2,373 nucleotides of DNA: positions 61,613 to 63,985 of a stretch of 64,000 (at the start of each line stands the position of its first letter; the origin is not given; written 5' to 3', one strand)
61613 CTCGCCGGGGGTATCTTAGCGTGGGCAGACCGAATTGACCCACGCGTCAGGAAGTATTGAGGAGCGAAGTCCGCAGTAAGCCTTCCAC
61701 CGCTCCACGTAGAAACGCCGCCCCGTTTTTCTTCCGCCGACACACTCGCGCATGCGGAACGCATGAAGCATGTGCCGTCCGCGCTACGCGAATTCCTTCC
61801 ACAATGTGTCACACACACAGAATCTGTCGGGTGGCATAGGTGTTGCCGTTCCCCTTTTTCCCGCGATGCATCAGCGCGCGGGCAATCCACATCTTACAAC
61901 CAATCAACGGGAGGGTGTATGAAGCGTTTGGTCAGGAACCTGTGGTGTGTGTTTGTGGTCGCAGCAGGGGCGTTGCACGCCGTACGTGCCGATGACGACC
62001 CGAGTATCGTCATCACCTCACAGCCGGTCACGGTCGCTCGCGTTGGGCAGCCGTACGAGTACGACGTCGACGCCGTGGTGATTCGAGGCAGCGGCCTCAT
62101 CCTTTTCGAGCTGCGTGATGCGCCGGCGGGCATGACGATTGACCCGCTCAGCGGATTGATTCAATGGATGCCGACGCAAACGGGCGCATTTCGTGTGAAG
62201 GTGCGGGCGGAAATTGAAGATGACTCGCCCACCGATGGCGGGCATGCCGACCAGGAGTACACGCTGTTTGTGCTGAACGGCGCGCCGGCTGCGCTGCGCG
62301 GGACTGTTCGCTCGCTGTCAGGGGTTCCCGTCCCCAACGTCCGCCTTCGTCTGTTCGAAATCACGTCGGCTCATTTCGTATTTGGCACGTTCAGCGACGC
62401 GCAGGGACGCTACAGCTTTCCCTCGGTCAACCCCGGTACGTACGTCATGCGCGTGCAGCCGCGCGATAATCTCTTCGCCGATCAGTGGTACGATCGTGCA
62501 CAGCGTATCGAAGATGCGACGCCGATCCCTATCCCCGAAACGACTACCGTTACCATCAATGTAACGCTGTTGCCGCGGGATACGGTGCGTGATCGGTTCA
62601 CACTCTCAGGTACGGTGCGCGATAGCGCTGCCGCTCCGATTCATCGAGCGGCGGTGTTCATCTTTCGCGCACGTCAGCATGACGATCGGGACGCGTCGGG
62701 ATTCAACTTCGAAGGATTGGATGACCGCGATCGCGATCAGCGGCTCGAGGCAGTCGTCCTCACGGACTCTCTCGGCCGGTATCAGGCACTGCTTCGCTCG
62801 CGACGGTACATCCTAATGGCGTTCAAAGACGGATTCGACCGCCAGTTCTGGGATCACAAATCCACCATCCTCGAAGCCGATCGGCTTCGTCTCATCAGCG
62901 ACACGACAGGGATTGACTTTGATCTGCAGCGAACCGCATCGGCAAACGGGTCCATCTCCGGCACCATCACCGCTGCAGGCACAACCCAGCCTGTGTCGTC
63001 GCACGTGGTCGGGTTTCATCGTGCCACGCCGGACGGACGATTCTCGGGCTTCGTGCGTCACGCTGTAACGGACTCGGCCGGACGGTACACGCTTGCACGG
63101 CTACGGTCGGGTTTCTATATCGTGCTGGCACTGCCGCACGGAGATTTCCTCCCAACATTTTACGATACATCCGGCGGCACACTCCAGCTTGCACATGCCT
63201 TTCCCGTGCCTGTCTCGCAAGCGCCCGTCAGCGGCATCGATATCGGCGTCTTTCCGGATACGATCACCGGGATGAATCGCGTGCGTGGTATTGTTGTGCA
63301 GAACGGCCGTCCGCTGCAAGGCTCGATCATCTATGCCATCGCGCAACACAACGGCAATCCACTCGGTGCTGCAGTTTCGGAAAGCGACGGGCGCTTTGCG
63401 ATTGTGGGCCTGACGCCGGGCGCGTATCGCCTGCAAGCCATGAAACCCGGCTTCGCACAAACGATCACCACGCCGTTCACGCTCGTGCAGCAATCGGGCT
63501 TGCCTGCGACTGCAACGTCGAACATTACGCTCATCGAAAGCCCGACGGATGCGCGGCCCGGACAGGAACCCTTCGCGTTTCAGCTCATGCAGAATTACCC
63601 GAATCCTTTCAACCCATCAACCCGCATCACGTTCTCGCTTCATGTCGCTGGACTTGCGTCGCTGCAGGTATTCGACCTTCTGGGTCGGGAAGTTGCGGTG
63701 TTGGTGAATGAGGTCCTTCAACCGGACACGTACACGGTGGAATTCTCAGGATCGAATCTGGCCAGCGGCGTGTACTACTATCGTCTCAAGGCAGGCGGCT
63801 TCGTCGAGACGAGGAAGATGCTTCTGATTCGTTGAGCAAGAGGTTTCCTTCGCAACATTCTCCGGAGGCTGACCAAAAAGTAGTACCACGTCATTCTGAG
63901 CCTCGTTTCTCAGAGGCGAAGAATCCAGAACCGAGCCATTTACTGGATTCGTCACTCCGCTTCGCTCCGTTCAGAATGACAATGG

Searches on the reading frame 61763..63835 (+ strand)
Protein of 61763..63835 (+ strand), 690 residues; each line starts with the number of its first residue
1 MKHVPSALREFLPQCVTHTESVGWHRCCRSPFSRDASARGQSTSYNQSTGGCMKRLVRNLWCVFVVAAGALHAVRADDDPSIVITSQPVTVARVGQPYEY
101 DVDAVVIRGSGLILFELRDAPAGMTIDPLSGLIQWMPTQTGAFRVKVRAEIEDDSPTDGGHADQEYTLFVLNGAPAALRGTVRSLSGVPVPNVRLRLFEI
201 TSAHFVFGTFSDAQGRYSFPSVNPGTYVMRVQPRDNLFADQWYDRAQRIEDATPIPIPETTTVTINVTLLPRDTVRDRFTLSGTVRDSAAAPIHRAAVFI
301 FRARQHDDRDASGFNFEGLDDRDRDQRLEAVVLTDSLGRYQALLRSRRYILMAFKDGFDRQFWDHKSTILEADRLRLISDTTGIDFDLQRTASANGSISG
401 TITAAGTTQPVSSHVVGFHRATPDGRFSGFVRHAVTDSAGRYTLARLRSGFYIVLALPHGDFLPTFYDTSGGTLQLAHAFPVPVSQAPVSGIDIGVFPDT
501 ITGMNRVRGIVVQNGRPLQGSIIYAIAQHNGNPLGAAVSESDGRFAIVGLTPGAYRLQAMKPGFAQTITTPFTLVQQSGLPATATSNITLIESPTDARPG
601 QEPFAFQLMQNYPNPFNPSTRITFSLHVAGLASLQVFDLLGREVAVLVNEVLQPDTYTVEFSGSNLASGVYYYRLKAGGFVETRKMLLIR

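Call 57: search_protein_families(library=pfam, proteins=[window:61763-63835:+], max_evalue=0.00001)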
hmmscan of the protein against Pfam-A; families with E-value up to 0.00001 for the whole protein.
window:61763-63835:+ (690 aa): 6 families
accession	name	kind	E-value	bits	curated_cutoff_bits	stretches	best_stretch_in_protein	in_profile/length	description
PF13620.12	CarboxypepD_reg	-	8.7e-34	116.2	32.3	2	178-268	2-80/82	Carboxypeptidase regulatory-like domain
PF17210.9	SdrD_B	-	1.4e-09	38.5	29.7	0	189-238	23-72/112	SdrD B-like domain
PF13715.12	CarbopepD_reg_2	-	1.5e-09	38.2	32.2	0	179-232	2-51/88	CarboxypepD_reg-like domain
PF18962.6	Por_Secre_tail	-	9.7e-08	32.6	27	1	612-686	2-73/75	Secretion system C-terminal sorting domain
PF14686.12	fn3_3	-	9.5e-07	29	24.4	0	539-566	32-58/75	Polysaccharide lyase family 4, domain II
PF00775.27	Dioxygenase_C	-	2.8e-06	27.3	27.3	0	209-232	78-101/182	Dioxygenase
